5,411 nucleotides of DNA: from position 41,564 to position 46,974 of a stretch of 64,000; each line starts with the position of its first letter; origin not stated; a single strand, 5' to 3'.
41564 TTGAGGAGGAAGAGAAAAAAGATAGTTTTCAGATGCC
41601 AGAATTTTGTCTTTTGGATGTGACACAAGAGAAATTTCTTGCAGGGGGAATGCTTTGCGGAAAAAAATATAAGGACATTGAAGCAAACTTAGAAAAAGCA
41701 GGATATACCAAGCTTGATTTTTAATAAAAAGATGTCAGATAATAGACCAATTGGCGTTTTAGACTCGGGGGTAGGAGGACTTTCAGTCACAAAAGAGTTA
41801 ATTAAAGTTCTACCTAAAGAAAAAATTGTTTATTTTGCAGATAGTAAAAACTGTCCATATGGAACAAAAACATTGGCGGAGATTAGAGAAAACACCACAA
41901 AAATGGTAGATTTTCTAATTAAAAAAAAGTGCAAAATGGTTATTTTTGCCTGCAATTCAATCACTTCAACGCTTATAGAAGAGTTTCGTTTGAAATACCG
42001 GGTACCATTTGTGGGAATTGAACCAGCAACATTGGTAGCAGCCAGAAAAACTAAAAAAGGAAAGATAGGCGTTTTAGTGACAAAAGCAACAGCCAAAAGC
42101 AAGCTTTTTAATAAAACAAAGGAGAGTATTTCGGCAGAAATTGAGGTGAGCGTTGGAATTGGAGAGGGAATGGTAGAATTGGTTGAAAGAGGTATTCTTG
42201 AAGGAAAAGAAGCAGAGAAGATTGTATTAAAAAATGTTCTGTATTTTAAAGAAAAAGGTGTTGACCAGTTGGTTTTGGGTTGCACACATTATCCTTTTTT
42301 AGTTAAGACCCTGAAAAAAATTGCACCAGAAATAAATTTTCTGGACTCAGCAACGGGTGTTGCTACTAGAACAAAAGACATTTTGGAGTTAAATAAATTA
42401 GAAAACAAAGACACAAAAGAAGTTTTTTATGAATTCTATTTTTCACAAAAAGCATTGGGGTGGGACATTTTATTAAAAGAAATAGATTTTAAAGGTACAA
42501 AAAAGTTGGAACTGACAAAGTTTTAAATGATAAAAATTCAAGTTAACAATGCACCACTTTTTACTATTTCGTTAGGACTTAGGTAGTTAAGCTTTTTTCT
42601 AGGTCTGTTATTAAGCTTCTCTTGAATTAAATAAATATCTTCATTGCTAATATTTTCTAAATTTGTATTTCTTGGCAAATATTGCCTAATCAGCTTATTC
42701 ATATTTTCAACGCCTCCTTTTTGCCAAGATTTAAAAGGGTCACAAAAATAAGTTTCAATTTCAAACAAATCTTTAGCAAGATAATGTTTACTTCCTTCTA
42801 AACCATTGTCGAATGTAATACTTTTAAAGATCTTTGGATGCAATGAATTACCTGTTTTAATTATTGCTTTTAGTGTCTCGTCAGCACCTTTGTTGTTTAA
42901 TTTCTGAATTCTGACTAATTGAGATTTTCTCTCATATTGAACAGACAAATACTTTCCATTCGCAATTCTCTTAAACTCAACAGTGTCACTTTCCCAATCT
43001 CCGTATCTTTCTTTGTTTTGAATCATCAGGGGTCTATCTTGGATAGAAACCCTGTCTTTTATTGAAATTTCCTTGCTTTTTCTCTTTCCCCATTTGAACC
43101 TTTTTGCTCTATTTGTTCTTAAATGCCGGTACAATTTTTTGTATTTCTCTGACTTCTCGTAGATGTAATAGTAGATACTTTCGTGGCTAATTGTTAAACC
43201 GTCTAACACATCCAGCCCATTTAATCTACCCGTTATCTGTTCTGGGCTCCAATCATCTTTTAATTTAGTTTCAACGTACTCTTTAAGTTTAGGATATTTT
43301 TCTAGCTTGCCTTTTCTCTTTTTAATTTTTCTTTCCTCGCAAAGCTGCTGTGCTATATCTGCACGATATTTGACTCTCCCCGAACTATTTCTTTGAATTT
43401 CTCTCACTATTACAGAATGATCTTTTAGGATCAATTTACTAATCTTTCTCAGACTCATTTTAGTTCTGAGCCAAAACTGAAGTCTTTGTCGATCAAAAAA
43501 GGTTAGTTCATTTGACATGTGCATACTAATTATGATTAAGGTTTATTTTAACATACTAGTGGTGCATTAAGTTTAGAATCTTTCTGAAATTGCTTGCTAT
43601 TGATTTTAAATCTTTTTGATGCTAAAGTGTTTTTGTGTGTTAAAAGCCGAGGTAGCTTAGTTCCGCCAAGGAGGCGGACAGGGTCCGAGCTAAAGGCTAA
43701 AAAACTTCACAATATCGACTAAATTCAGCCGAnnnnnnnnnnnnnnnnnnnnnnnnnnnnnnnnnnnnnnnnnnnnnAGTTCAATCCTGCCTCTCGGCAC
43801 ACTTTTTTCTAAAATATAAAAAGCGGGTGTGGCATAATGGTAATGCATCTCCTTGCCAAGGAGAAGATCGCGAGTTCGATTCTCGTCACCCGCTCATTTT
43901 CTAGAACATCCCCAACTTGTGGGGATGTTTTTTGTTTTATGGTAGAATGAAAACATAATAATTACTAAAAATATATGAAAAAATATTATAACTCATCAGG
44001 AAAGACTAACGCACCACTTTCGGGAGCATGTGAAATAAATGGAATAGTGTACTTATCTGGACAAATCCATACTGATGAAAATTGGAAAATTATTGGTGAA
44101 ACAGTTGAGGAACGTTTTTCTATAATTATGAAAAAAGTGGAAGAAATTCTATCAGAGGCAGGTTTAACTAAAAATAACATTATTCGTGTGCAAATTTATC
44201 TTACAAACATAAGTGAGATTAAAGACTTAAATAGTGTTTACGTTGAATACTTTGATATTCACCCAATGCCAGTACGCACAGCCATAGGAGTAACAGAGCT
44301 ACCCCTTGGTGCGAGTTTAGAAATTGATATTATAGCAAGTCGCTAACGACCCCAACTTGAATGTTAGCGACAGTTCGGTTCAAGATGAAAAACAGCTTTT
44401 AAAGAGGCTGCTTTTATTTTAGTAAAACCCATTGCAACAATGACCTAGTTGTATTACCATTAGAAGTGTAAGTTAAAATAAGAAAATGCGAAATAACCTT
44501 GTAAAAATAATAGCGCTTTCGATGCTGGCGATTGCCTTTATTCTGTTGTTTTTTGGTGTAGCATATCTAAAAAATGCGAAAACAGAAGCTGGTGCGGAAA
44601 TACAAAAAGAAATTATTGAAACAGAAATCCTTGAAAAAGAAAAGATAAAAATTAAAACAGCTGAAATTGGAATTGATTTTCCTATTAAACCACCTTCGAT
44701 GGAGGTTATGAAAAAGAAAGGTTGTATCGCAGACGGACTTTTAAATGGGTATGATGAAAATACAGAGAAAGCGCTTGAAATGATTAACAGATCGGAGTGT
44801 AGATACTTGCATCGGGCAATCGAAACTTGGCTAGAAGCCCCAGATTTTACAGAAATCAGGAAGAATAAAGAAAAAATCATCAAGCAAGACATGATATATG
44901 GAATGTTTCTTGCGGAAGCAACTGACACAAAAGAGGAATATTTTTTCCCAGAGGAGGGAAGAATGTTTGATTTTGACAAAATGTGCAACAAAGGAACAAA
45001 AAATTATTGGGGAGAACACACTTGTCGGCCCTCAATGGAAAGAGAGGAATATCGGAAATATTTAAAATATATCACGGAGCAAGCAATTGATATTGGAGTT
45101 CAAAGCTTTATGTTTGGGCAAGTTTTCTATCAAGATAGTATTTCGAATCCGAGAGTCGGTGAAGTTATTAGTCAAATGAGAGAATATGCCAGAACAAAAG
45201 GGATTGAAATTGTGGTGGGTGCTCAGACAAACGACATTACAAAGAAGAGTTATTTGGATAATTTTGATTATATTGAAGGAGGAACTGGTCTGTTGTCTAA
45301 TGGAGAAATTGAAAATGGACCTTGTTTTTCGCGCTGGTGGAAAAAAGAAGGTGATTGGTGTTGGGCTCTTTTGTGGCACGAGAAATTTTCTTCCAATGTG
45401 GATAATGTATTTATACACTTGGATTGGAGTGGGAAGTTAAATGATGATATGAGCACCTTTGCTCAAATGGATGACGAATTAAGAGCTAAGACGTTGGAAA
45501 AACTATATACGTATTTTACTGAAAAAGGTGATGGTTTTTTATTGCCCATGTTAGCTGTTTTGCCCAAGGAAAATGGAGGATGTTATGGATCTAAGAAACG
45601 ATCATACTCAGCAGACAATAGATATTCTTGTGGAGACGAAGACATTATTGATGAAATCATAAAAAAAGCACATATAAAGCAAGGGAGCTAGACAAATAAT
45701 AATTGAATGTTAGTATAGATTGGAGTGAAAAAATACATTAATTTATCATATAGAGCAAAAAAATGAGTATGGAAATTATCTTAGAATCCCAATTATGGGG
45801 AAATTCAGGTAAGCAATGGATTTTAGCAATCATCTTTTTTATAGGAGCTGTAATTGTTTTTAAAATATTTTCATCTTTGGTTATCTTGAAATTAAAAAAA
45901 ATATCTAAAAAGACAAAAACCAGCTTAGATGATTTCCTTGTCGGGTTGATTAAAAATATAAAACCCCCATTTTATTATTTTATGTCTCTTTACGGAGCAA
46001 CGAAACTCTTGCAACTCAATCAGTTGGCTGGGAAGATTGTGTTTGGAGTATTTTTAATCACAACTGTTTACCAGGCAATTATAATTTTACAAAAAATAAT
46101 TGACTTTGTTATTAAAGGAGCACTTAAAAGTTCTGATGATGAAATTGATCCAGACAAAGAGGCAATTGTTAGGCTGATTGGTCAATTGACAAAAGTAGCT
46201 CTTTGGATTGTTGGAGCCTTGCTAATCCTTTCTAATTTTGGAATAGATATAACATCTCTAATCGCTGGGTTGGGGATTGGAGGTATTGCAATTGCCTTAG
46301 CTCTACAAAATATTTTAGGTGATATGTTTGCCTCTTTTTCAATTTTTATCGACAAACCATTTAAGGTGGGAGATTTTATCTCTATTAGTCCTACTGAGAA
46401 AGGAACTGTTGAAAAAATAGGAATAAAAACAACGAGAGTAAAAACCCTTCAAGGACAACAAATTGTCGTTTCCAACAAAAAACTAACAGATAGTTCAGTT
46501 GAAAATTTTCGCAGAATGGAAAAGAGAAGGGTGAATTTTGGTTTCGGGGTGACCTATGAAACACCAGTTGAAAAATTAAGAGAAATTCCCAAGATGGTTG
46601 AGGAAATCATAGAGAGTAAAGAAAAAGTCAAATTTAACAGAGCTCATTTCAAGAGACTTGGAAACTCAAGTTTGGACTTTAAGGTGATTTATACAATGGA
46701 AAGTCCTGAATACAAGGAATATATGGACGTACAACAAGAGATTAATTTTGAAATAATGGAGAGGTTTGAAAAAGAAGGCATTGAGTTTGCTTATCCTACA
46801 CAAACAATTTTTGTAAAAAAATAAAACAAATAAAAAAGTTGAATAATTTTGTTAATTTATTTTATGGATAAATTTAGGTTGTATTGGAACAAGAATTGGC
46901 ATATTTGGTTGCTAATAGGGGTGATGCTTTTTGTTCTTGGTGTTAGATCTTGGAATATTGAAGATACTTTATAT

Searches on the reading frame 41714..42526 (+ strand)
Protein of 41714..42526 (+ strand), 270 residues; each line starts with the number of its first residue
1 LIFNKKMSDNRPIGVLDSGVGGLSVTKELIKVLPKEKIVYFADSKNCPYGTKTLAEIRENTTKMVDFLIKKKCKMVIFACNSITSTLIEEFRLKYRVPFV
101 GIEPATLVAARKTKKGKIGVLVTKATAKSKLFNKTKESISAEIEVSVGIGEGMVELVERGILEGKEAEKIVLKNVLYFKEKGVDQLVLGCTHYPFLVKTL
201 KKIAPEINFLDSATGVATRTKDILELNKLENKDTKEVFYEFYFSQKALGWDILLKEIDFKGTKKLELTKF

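Call 26: search_protein_families(library=pfam, max_evalue=0.00001, proteins=[window:41714-42526:+])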
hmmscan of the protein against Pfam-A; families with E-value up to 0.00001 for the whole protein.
window:41714-42526:+ (270 aa): 1 family
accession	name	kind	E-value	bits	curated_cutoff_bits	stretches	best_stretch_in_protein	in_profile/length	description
PF01177.27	Asp_Glu_race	-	7.3e-20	72.1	31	1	13-213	1-204/211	Asp/Glu/Hydantoin racemase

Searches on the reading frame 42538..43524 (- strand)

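Call 26: search_protein_families(library=pfam, max_evalue=0.00001, proteins=[window:42538-43524:-])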
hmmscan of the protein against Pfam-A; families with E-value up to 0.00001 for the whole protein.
window:42538-43524:- (328 aa): 1 family
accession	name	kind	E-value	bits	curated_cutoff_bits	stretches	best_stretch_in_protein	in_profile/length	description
PF13936.12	HTH_38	-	3.5e-10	39.9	27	1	7-46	5-44/44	Helix-turn-helix domain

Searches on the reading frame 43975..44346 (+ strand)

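Call 26: search_protein_families(library=pfam, max_evalue=0.00001, proteins=[window:43975-44346:+])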
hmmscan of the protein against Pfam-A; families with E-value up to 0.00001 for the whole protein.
window:43975-44346:+ (123 aa): 1 family
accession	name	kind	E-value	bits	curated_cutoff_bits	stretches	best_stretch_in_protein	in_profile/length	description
PF01042.26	Ribonuc_L-PSP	-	5.1e-27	94.7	27.3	1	11-121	7-119/121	Endoribonuclease L-PSP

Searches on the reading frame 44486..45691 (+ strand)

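Call 26: search_protein_families(library=pfam, max_evalue=0.00001, proteins=[window:44486-45691:+])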
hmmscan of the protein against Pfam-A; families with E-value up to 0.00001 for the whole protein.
window:44486-45691:+ (401 aa): 0 families

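Call 88: search_protein_families(library=pfam, max_evalue=0.5, proteins=[window:44486-45691:+])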
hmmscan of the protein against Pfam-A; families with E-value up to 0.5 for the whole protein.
window:44486-45691:+ (401 aa): 1 family
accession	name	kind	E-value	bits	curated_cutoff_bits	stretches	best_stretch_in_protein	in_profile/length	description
PF24314.1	DUF7488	-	0.1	13.2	27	1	124-160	38-74/146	Domain of unknown function (DUF7488)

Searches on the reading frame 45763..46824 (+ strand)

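Call 26: search_protein_families(library=pfam, max_evalue=0.00001, proteins=[window:45763-46824:+])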
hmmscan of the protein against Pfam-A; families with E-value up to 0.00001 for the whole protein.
window:45763-46824:+ (353 aa): 3 families
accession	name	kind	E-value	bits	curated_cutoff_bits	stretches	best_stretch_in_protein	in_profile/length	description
PF00924.24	MS_channel_2nd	-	1e-18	67.6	20.2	1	183-251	1-68/68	Mechanosensitive ion channel, beta-domain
PF21082.3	MS_channel_3rd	-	2.9e-15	56.9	21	1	257-342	1-88/88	Mechanosensitive ion channel MscS, C-terminal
PF21088.3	MS_channel_1st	-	5.7e-11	42.6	23.1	1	142-182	2-42/42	Mechanosensitive ion channel, transmembrane helices 2/3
